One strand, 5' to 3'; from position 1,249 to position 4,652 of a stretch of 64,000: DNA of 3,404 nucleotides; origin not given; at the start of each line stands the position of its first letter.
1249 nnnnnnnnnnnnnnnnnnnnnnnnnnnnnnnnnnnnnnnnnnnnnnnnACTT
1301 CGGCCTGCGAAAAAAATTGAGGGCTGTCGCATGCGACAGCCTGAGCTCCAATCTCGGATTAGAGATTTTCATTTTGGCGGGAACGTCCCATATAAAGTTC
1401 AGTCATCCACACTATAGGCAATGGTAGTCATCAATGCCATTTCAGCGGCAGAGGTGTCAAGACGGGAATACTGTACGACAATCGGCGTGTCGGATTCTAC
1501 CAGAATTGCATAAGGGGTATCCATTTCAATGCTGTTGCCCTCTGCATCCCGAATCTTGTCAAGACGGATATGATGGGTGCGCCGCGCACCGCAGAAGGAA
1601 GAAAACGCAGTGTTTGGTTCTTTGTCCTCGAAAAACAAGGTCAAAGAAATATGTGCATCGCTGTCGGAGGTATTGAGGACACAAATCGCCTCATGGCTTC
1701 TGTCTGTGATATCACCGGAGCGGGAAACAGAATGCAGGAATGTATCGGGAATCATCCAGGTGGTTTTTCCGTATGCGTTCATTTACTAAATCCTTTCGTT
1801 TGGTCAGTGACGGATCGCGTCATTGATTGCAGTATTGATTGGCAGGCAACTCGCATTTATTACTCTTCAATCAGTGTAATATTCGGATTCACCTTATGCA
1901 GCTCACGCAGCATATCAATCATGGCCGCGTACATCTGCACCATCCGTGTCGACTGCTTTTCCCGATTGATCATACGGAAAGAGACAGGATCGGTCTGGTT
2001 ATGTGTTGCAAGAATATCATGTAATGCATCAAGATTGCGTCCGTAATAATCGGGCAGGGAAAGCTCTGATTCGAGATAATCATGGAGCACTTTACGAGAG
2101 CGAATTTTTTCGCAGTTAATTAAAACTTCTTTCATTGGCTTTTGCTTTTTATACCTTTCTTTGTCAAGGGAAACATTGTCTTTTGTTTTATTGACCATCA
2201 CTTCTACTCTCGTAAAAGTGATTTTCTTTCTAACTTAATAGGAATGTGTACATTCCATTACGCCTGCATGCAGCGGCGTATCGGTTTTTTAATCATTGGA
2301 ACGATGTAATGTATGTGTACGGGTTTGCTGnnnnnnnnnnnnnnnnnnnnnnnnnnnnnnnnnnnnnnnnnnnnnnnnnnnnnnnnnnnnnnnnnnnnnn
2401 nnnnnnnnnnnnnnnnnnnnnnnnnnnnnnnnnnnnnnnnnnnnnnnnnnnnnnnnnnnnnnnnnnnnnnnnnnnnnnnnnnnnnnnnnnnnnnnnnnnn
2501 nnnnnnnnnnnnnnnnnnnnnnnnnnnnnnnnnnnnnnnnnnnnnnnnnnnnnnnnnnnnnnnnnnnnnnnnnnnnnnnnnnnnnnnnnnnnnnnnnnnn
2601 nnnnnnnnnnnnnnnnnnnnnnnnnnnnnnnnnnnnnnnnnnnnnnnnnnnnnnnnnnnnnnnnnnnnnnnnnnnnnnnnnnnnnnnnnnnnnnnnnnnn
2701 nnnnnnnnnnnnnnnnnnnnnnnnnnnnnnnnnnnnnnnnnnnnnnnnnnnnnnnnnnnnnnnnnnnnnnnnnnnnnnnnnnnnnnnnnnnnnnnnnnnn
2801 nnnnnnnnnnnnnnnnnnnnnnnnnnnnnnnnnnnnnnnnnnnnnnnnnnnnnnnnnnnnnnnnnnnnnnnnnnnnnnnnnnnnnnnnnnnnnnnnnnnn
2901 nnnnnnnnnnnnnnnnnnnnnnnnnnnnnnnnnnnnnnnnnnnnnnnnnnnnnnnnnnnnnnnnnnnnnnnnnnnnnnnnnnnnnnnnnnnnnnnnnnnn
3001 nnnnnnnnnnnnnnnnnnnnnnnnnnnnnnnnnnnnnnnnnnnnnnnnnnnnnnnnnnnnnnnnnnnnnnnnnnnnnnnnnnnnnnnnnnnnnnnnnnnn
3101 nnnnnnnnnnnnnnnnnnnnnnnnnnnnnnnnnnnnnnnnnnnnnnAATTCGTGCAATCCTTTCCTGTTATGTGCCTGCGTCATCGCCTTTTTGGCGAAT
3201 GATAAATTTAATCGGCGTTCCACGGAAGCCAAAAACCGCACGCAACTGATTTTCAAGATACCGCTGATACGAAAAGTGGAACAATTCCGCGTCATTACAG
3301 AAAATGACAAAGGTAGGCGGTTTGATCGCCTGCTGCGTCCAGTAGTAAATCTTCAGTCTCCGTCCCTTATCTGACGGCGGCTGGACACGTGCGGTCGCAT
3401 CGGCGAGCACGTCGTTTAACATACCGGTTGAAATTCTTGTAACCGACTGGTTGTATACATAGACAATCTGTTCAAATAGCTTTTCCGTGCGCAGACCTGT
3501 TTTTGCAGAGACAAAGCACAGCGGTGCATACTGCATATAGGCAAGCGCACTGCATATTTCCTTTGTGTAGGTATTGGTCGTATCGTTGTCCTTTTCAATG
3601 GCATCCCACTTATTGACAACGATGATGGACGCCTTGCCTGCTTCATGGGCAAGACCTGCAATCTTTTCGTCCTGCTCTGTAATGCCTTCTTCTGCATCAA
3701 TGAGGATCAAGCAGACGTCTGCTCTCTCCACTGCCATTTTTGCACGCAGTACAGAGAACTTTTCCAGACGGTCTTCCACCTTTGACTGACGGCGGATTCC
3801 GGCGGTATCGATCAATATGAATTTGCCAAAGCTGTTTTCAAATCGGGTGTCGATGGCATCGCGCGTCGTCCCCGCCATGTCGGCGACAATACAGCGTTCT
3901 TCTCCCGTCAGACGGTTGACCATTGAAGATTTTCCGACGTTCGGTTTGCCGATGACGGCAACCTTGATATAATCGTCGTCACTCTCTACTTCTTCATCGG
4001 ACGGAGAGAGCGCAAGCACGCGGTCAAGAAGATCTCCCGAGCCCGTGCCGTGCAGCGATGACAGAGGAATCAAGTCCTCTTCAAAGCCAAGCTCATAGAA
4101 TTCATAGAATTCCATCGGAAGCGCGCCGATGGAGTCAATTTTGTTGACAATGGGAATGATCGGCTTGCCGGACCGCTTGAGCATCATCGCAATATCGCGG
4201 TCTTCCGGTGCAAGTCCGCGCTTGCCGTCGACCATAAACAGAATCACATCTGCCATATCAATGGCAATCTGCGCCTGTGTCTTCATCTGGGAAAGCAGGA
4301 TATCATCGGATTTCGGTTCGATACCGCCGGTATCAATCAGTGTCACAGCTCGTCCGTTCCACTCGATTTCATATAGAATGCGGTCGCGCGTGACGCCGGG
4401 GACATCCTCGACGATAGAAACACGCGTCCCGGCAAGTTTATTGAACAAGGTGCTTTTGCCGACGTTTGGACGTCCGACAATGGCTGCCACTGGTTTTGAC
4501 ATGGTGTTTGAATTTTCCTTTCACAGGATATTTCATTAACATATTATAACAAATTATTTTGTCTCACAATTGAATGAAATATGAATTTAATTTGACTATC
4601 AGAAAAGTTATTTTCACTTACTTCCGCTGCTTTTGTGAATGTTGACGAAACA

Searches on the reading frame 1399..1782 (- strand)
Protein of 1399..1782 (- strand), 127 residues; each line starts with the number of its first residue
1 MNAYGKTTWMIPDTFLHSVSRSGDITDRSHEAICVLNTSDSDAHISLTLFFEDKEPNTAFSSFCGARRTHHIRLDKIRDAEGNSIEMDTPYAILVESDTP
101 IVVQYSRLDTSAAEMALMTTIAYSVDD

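Call 41: search_protein_families(library=pfam, proteins=[window:1399-1782:-], max_evalue=0.00001)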
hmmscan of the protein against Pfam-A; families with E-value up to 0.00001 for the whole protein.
window:1399-1782:- (127 aa): 1 family
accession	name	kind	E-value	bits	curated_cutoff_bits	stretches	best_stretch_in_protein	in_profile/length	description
PF07100.16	ASRT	-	5.9e-42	142.9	25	1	5-123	2-118/119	Anabaena sensory rhodopsin transducer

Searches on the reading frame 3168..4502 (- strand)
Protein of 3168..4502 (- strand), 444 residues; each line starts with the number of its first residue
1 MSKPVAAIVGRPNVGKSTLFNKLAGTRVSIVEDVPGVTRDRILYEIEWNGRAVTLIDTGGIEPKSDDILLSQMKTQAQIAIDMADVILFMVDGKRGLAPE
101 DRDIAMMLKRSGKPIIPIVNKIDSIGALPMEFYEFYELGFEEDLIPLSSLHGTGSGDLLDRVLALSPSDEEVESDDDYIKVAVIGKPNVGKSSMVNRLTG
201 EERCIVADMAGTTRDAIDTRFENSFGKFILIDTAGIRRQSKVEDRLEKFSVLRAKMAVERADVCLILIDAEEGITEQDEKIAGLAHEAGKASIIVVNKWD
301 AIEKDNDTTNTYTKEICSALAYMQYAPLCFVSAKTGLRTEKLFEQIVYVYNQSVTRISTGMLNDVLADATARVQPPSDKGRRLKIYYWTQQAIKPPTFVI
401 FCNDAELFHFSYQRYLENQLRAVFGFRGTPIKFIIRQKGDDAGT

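Call 39: search_protein_families(library=pfam, proteins=[window:3168-4502:-], max_evalue=0.00001)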
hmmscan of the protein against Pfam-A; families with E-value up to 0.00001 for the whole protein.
window:3168-4502:- (444 aa): 9 families
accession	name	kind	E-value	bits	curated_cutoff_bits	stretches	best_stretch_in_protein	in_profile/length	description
PF01926.29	MMR_HSR1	-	7.9e-61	203.6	21.9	2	6-121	2-113/113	50S ribosome-binding GTPase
PF14714.11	KH_dom-like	-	4.3e-36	123.5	27.3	1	356-436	1-81/81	KH-domain-like of EngA bacterial GTPase enzymes, C-terminal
PF02421.24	FeoB_N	-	5.7e-25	88.1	27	2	180-311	2-127/156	Ferrous iron transport protein B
PF00009.33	GTP_EFTU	-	6.9e-25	88.2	26.5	2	211-348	54-184/188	Elongation factor Tu GTP binding domain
PF00350.29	Dynamin_N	-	4.2e-15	56.6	27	0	181-216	1-35/168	Dynamin family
PF03193.22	RsgA_GTPase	-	2.2e-10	41.1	30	0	181-237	109-169/174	RsgA GTPase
PF04548.22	AIG1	-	1.9e-09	37.6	27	0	181-314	3-139/212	AIG1 family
PF00071.28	Ras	-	3.3e-07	30.5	21.6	0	180-347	1-157/162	Ras family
PF08477.19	Roc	-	1.4e-06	29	27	0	180-299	1-118/119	Ras of Complex, Roc, domain of DAPkinase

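Call 46: find_encoding_contigs(protein=window:3168-4502:-, flank=10000, max_places=6)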
Protein window:3168-4502:- (444 aa): 11 contigs read that carry it; 6 places shown.
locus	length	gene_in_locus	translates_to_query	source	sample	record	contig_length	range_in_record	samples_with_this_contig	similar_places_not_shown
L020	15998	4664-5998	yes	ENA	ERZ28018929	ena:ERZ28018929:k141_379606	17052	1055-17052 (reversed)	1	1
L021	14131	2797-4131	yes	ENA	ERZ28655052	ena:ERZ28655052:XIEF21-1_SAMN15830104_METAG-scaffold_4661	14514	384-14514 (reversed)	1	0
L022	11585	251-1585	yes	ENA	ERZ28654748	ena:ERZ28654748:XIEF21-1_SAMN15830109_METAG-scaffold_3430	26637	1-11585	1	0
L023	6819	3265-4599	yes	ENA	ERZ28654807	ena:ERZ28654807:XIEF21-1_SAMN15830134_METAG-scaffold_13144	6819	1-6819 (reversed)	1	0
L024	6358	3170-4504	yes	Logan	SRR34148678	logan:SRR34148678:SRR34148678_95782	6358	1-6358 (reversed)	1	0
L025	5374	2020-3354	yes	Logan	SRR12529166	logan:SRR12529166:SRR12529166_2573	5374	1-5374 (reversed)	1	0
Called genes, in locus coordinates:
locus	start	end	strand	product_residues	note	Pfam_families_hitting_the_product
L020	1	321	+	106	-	?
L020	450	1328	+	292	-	PF01261:AP_endonuc_2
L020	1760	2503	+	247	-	PF02620:YceD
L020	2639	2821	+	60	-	PF01783:Ribosomal_L32p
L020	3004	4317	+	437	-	PF13180:PDZ_2, PF17820:PDZ_6, PF19238:Radical_SAM_2, PF04459:DUF512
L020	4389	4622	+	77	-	-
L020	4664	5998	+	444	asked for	PF00009:GTP_EFTU, PF00071:Ras (faint), PF01926:MMR_HSR1, PF02421:FeoB_N, PF00009:GTP_EFTU, PF01926:MMR_HSR1, PF02421:FeoB_N, PF14714:KH_dom-like, +4 more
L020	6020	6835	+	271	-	PF02660:G3P_acyltransf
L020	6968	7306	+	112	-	PF01337:Barstar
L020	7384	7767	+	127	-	PF07100:ASRT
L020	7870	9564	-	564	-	PF01943:Polysacc_synt, PF01554:MatE (weak)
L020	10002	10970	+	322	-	PF20030:bpMoxR (faint), PF00004:AAA (faint), PF07726:AAA_3, PF07728:AAA_5, PF17863:AAA_lid_2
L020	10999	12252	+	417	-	PF01882:DUF58 (faint)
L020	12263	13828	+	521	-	-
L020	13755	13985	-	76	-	-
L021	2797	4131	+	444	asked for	PF00009:GTP_EFTU, PF00071:Ras (faint), PF01926:MMR_HSR1, PF02421:FeoB_N, PF00009:GTP_EFTU, PF01926:MMR_HSR1, PF02421:FeoB_N, PF14714:KH_dom-like, +4 more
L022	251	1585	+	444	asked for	PF00009:GTP_EFTU, PF00071:Ras (faint), PF01926:MMR_HSR1, PF02421:FeoB_N, PF00009:GTP_EFTU, PF01926:MMR_HSR1, PF02421:FeoB_N, PF14714:KH_dom-like, +4 more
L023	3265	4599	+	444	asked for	PF00009:GTP_EFTU, PF00071:Ras (faint), PF01926:MMR_HSR1, PF02421:FeoB_N, PF00009:GTP_EFTU, PF01926:MMR_HSR1, PF02421:FeoB_N, PF14714:KH_dom-like, +4 more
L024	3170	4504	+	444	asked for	PF00009:GTP_EFTU, PF00071:Ras (faint), PF01926:MMR_HSR1, PF02421:FeoB_N, PF00009:GTP_EFTU, PF01926:MMR_HSR1, PF02421:FeoB_N, PF14714:KH_dom-like, +4 more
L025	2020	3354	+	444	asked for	PF00009:GTP_EFTU, PF00071:Ras (faint), PF01926:MMR_HSR1, PF02421:FeoB_N, PF00009:GTP_EFTU, PF01926:MMR_HSR1, PF02421:FeoB_N, PF14714:KH_dom-like, +4 more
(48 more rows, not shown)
